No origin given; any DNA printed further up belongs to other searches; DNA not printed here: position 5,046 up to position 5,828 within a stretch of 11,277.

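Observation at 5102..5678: STAS-fold gene sits 75 bp upstream of, and co-oriented with, the giant patatin gene, so a probable operon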

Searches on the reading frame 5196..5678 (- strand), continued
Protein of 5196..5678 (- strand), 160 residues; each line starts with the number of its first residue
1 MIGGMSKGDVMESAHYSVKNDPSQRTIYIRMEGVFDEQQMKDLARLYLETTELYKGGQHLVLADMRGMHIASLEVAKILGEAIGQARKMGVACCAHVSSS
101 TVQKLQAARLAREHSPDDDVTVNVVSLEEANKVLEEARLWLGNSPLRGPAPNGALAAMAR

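Call 41: search_solved_structures(query=A1, max_evalue=10, show_alignments=3)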
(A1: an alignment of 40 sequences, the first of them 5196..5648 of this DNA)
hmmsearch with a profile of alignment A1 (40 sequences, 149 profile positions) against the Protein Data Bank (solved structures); distinct sequences matched with E-value up to 10: 10.
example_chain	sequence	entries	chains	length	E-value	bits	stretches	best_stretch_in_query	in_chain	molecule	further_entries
8z4f_B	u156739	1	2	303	0.21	14.6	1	4-50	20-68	Pseudomurein endosiopeptidase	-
2y1q_A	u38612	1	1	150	0.43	13.6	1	32-78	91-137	NEGATIVE REGULATOR OF GENETIC COMPETENCE CLPC/MECB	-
2k77_A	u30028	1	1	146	0.44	13.5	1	32-78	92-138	Negative regulator of genetic competence clpC/mecB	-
8b3s_Z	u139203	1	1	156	0.45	13.5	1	32-78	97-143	ATP-dependent Clp protease ATP-binding subunit ClpC / Negative regulator of tic competence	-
2y1r_A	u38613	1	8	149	0.46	13.4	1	32-78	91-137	NEGATIVE REGULATOR OF GENETIC COMPETENCE CLPC/MECB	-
5hbn_A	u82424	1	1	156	0.53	13.3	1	32-78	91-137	Negative regulator of genetic competence ClpC/MecB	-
8otk_A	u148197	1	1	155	0.64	13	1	32-78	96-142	ATP-dependent Clp protease ATP-binding subunit ClpC / Negative regulator of tic competence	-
4p15_A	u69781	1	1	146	0.7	12.9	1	32-78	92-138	Bacillus lehensis ClpC N-terminal domain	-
9jix_A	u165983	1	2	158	1.1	12.3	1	98-126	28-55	De Novo Designed ATPase, PL2x4_2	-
6emw_F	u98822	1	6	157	1.1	12.2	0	32-80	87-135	ATP-dependent Clp protease ATP-binding subunit ClpC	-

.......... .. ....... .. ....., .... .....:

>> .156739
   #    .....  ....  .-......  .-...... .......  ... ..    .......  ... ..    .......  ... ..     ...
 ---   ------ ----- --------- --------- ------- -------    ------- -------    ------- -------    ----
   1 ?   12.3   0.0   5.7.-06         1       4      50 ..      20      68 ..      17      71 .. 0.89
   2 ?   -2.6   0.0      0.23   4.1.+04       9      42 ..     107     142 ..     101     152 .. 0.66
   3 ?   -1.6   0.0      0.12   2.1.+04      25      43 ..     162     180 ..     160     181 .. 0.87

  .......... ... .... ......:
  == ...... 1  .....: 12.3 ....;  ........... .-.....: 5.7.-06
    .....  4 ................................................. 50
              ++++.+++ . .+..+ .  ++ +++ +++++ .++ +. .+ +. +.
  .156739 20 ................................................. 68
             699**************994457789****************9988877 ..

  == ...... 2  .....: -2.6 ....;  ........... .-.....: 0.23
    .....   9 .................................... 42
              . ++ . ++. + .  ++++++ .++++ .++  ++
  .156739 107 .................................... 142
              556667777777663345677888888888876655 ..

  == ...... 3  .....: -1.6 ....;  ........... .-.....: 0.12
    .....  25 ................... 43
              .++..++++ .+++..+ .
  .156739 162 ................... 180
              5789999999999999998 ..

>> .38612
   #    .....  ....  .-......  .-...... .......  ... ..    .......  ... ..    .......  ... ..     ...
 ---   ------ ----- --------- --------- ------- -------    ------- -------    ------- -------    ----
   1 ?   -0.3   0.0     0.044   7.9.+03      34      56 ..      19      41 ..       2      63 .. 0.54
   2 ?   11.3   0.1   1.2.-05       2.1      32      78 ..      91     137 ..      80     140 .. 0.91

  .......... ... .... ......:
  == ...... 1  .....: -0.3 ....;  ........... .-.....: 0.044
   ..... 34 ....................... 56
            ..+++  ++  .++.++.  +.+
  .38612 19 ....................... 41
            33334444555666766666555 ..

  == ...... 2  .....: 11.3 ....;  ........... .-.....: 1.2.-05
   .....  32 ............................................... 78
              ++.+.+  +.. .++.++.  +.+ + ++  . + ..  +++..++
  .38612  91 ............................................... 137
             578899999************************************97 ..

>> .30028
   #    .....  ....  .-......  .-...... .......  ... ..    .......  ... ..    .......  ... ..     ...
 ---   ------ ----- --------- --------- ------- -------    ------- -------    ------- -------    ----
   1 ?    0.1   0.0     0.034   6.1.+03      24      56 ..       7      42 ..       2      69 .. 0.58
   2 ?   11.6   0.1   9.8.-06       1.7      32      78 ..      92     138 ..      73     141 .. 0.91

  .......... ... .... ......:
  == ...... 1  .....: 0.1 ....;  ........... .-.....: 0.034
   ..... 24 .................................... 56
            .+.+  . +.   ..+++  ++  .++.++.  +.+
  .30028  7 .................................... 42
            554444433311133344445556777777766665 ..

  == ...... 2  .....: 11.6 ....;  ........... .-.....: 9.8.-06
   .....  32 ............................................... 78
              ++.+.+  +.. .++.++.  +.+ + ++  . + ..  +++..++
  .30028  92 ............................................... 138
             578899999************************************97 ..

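Call 42: search_protein_families(library=pfam, alignment_id=A1, max_evalue=0.1)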
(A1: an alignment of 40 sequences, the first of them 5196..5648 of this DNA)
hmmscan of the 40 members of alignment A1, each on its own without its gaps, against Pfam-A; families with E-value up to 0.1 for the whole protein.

A. member 1, window:5196-5648:- (150 aa): 1 family
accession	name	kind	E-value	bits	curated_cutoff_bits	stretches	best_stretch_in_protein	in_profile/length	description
PF11964.13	SpoIIAA-like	-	0.007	17.5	25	1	17-131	2-105/106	SpoIIAA-like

B. families by the number of members that match (of 40 scanned): 5 families
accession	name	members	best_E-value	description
PF11964.13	SpoIIAA-like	19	0.0025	SpoIIAA-like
PF13466.11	STAS_2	1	0.011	STAS domain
PF25205.1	DUF7835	1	0.018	Domain of unknown function (DUF7835)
PF02875.26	Mur_ligase_C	1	0.047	Mur ligase, glutamate ligase domain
PF03610.21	EIIA-man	1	0.06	PTS system fructose IIA component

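Call 44: search_protein_families(library=pfam, proteins=[L003:5493-7811:+, L003:8538-10517:+, L012:5814-7616:+, L012:8734-11109:+, L009:8463-9362:+, L029:6702-7721:+, L043:3349-4329:+, L010:2217-3455:+, L020:6745-7680:-, L015:7263-7829:+], max_evalue=0.001)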
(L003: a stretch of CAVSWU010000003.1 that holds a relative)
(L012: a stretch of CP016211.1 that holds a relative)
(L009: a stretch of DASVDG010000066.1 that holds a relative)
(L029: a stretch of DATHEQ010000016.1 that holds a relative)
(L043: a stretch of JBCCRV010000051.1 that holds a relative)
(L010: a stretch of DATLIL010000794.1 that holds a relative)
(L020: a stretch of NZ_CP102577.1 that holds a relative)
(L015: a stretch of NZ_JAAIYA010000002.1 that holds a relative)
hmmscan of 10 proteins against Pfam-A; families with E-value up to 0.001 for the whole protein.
L003:5493-7811:+ (772 aa): 2 families
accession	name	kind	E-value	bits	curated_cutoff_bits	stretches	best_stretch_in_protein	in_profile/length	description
PF09137.17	Glucodextran_N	-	2.5e-98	329.3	24.1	1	84-344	1-262/263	Glucodextranase, domain N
PF00723.27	Glyco_hydro_15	-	2.9e-39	135.6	22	2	443-748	107-427/427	Glycosyl hydrolases family 15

L003:8538-10517:+ (659 aa): 4 families
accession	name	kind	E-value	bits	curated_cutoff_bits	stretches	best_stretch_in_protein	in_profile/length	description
PF01471.23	PG_binding_1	-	1.3e-30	105.8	23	2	398-458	1-57/57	Putative peptidoglycan binding domain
PF01476.26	LysM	-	1.6e-14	54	20.9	1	5-48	1-43/43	LysM domain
PF00182.24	Glyco_hydro_19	-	2.5e-14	54.1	25.5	1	529-618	56-157/232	Chitinase class I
PF08823.16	PG_binding_2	-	5e-06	27.1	21.1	0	392-438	8-50/74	Putative peptidoglycan binding domain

L012:5814-7616:+ (600 aa): 2 families
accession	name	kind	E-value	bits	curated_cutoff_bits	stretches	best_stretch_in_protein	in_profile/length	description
PF00723.27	Glyco_hydro_15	-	2.8e-53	181.8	22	1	221-582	4-426/427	Glycosyl hydrolases family 15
PF19291.4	TREH_N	-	2.2e-16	60.2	23.1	1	12-158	19-154/211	Trehalase-like, N-terminal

L012:8734-11109:+ (791 aa): 9 families
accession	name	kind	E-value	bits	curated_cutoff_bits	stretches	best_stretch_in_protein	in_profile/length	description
PF00989.32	PAS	-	1.4e-43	148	22.6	3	164-272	3-113/113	PAS fold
PF08448.16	PAS_4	-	1.8e-35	121.9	23.1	4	168-277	1-110/110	PAS fold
PF13426.13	PAS_9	-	5.9e-32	110.4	27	3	437-537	2-102/103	PAS domain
PF08447.18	PAS_3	-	9e-30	103.2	25.6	2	61-143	5-88/89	PAS fold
PF02518.31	HATPase_c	-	1.2e-29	103.4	26.4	1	669-780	2-110/111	Histidine kinase-, DNA gyrase B-, and HSP90-like ATPase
PF13188.13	PAS_8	-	1.5e-26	91.7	21.8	3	427-480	2-55/65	PAS domain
PF00512.31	HisKA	-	2.1e-09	37.7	26.9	1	556-627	3-65/66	His Kinase A (phospho-acceptor) domain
PF12860.13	PAS_7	-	2.9e-06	27.8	27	0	295-331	3-40/115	PAS fold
PF24820.1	Diguanyl_cycl_sensor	-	5.1e-06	26.8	28.1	0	293-331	2-40/109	Diguanylate cyclase-like sensor domain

L009:8463-9362:+ (299 aa): 1 family
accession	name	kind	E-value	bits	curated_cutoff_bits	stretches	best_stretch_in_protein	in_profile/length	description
PF04199.19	Cyclase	-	1.3e-40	139.4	23.1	1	66-237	1-142/142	Putative cyclase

L029:6702-7721:+ (339 aa): 2 families
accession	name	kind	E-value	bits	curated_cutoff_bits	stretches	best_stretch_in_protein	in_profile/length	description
PF08240.17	ADH_N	-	2.7e-25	89.1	23.5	1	36-146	5-103/104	Alcohol dehydrogenase GroES-like domain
PF00107.32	ADH_zinc_N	-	6.5e-11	42.7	31.8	1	189-303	4-128/129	Zinc-binding dehydrogenase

L043:3349-4329:+ (326 aa): 2 families
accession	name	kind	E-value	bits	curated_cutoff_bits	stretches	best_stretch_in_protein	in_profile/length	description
PF00196.25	GerE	-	3.1e-09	36.7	23.5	1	270-323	2-55/57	Bacterial regulatory proteins, luxR family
PF04545.22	Sigma70_r4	-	0.00027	20.8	24.1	1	271-313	5-48/50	Sigma-70, region 4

L010:2217-3455:+ (412 aa): 0 families

L020:6745-7680:- (311 aa): 1 family
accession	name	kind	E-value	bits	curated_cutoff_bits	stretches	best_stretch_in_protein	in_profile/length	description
PF03779.20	SPW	-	1.5e-06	29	31.5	1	187-286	2-93/93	SPW repeat domain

L015:7263-7829:+ (188 aa): 1 family
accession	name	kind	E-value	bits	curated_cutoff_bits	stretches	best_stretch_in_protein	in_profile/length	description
PF01949.23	Endo_dU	-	7.3e-54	182.4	32.7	1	8-179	4-181/182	Endonuclease dU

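Call 55: find_encoding_contigs(protein=P0004, flank=8000, max_places=1)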
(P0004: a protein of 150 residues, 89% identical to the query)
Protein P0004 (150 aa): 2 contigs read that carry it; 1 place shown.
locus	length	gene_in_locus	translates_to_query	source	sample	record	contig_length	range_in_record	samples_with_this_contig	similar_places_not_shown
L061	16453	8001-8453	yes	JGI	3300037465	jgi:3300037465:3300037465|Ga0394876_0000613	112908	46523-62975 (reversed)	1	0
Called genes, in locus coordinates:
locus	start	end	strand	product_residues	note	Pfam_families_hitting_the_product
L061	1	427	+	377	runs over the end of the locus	PF00067:p450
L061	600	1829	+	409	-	PF00067:p450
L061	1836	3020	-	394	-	PF01734:Patatin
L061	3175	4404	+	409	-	PF00067:p450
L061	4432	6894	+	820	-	PF12704:MacB_PCD, PF02687:FtsX, PF12704:MacB_PCD, PF02687:FtsX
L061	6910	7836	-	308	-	-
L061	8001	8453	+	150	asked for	-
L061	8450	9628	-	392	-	-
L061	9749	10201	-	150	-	PF00583:Acetyltransf_1 (weak), PF13508:Acetyltransf_7 (weak), PF13673:Acetyltransf_10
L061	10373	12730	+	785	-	PF08487:VIT (weak), PF07589:PEP_exosort_dom (weak)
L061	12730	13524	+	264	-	PF09721:Exosortase_EpsH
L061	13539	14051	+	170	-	-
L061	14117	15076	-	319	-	PF19853:DUF6328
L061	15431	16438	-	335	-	PF02668:TauD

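Call 56: find_encoding_contigs(protein=P0007, flank=8000, max_places=1)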
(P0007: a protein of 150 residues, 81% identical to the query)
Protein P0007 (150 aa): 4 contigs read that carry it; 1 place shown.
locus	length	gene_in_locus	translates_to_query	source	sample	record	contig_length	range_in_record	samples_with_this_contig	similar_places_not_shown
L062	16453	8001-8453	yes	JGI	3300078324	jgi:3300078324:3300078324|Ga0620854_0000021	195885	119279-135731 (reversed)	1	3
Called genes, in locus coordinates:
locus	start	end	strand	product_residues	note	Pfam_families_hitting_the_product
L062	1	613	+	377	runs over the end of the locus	PF00067:p450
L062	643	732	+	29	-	-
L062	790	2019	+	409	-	PF00067:p450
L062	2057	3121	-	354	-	PF00478:IMPDH (faint), PF03060:NMO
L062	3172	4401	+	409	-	PF00067:p450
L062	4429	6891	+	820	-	PF12704:MacB_PCD, PF02687:FtsX, PF12704:MacB_PCD, PF02687:FtsX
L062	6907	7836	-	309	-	-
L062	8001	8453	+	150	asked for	-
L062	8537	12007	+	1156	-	PF01734:Patatin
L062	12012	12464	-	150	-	PF00583:Acetyltransf_1 (weak), PF13508:Acetyltransf_7 (weak), PF13673:Acetyltransf_10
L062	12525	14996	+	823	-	PF08487:VIT (weak)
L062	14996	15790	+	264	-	PF09721:Exosortase_EpsH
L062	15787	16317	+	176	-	-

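Call 64: list_cluster_members(proteins=[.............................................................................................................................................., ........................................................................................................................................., P0036, P0044])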
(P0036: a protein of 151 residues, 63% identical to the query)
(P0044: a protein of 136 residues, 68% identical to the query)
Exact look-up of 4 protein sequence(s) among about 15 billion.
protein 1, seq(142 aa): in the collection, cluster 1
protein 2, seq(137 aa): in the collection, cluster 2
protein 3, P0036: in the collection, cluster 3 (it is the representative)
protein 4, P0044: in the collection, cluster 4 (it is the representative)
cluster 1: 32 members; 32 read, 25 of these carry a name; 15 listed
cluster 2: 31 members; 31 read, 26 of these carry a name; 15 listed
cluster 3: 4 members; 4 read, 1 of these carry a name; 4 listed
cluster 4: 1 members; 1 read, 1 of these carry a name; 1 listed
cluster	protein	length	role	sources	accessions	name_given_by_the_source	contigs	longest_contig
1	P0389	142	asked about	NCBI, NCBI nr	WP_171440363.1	hypothetical protein [Myxococcus xanthus]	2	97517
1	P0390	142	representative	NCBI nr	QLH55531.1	hypothetical protein [Myxococcus sp.]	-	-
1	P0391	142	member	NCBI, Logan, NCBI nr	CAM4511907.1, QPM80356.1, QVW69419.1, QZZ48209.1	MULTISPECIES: hypothetical protein [Myxococcus]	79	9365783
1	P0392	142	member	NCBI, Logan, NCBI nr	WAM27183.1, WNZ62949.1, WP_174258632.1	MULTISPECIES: hypothetical protein [Myxococcus]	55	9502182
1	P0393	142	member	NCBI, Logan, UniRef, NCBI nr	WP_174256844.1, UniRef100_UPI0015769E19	hypothetical protein [Myxococcus xanthus] | hypothetical protein n=1 Tax=Myxococcus xanthus TaxID=34 RepID=UPI0015769E19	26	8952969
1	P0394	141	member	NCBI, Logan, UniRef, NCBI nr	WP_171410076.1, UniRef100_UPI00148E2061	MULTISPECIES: hypothetical protein [Myxococcus] | hypothetical protein n=1 Tax=Myxococcus TaxID=32 RepID=UPI00148E2061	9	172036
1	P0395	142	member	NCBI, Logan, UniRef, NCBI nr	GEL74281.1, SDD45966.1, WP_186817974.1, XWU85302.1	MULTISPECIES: hypothetical protein [Myxococcus] | STAS domain-containing protein n=2 Tax=Myxococcus TaxID=32 RepID=A0A7D5NMU7_MYXXA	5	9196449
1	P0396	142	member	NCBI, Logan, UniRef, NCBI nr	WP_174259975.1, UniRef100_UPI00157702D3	hypothetical protein [Myxococcus xanthus] | hypothetical protein n=1 Tax=Myxococcus xanthus TaxID=34 RepID=UPI00157702D3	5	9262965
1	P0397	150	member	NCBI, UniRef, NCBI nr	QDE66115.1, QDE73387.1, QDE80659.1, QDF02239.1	hypothetical protein BHS07_03305 [Myxococcus xanthus] | Uncharacterized protein n=2 Tax=Myxococcaceae TaxID=31 RepID=A0AAE6KQH7_MYXXA | hypothetical protein BHS09_03370 [Myxococcus xanthus]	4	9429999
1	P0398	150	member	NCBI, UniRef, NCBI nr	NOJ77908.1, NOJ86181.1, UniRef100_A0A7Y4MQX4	hypothetical protein HNV28_06050 [Myxococcus xanthus] | STAS domain-containing protein n=2 Tax=Myxococcus xanthus TaxID=34 RepID=A0A7Y4MQX4_MYXXA | hypothetical protein [Myxococcus xanthus]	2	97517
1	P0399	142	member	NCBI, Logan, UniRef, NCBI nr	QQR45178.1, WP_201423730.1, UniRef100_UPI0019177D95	hypothetical protein JKA73_03285 [Myxococcus xanthus] | hypothetical protein n=1 Tax=Myxococcus xanthus TaxID=34 RepID=UPI0019177D95 | hypothetical protein [Myxococcus xanthus]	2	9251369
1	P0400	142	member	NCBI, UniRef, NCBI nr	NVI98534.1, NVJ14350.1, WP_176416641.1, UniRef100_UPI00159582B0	hypothetical protein HV824_10410 [Myxococcus sp. AM009] | hypothetical protein n=1 Tax=unclassified Myxococcus TaxID=2648731 RepID=UPI00159582B0 | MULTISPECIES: hypothetical protein [unclassified Myxococcus]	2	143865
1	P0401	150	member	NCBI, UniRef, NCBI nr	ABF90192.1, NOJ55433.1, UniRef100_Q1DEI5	hypothetical protein MXAN_0670 [Myxococcus xanthus DK 1622] | STAS domain-containing protein n=2 Tax=Myxococcaceae TaxID=31 RepID=Q1DEI5_MYXXD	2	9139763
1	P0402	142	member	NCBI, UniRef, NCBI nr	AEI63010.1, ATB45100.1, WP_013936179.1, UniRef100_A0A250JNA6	hypothetical protein [Corallococcus macrosporus] | STAS domain-containing protein n=2 Tax=Myxococcaceae TaxID=31 RepID=A0A250JNA6_9BACT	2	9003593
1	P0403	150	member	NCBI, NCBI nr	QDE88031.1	hypothetical protein BHS06_03185 [Myxococcus xanthus]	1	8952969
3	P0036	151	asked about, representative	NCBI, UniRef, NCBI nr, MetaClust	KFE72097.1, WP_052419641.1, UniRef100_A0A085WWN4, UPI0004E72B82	hypothetical protein [Hyalangium minutum] | STAS domain-containing protein n=1 Tax=Hyalangium minutum TaxID=394096 ... | status=active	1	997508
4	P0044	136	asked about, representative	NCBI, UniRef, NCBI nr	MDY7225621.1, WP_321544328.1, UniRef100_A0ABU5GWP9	hypothetical protein [Hyalangium rubrum] | STAS domain-containing protein n=1 Tax=Hyalangium rubrum TaxID=3103134 ... | hypothetical protein [Hyalangium sp. s54d21]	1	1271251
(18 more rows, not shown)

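Call 70: search_protein_families(library=padloc, proteins=[window:5196-5648:-], max_evalue=0.01)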
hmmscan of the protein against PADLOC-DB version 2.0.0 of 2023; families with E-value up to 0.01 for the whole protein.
window:5196-5648:- (150 aa): 0 families

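Call 73: find_encoding_contigs(protein=P0044, flank=10000, max_places=1)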
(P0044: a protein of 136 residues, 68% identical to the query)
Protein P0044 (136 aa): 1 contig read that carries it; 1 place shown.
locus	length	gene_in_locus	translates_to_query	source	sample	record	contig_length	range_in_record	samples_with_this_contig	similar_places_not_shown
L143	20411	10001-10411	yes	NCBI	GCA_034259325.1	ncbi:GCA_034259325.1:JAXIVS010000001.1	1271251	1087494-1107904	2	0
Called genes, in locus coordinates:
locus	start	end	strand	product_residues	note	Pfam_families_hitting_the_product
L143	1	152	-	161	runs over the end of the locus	PF00254:FKBP_C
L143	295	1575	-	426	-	PF00375:SDF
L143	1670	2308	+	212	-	-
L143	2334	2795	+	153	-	PF02566:OsmC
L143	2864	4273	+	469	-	-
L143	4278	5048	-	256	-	PF01555:N6_N4_Mtase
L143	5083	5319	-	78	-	-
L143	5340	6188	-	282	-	PF01370:Epimerase (weak), PF05368:NmrA, PF13460:NAD_binding_10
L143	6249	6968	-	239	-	PF00730:HhH-GPD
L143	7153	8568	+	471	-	PF01103:Omp85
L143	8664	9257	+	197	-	PF05685:Uma2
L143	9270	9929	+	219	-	PF07676:PD40 (faint), PF26549:Tricorn_N (weak)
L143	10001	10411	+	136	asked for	-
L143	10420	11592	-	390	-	PF07812:TfuA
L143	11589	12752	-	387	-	PF02624:YcaO, PF21805:Imm5_like (weak)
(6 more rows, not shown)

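Call 74: find_encoding_contigs(protein=P0036, flank=10000, max_places=1)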
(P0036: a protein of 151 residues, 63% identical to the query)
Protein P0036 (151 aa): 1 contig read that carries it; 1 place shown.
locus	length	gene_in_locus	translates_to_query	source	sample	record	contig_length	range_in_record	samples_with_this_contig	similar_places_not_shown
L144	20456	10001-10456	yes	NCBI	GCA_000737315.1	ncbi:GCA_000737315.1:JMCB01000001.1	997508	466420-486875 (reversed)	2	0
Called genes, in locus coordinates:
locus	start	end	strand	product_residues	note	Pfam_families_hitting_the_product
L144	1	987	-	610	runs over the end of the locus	PF01590:GAF, PF13185:GAF_2, PF00989:PAS (faint), PF13188:PAS_8 (weak), PF08448:PAS_4, PF13426:PAS_9 (weak), PF02518:HATPase_c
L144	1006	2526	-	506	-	PF00282:Pyridoxal_deC, PF00266:Aminotran_5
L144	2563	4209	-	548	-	PF00370:FGGY_N, PF02782:FGGY_C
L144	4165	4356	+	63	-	-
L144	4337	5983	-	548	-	PF08309:LVIVD (faint)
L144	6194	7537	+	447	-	-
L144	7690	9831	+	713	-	PF09137:Glucodextran_N, PF00723:Glyco_hydro_15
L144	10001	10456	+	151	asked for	-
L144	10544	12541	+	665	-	PF01476:LysM, PF01471:PG_binding_1, PF00182:Glyco_hydro_19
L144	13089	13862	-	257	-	-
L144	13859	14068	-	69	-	-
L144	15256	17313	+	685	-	PF01244:Peptidase_M19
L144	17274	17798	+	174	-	-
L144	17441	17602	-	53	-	PF06537:DHOR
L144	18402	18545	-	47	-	-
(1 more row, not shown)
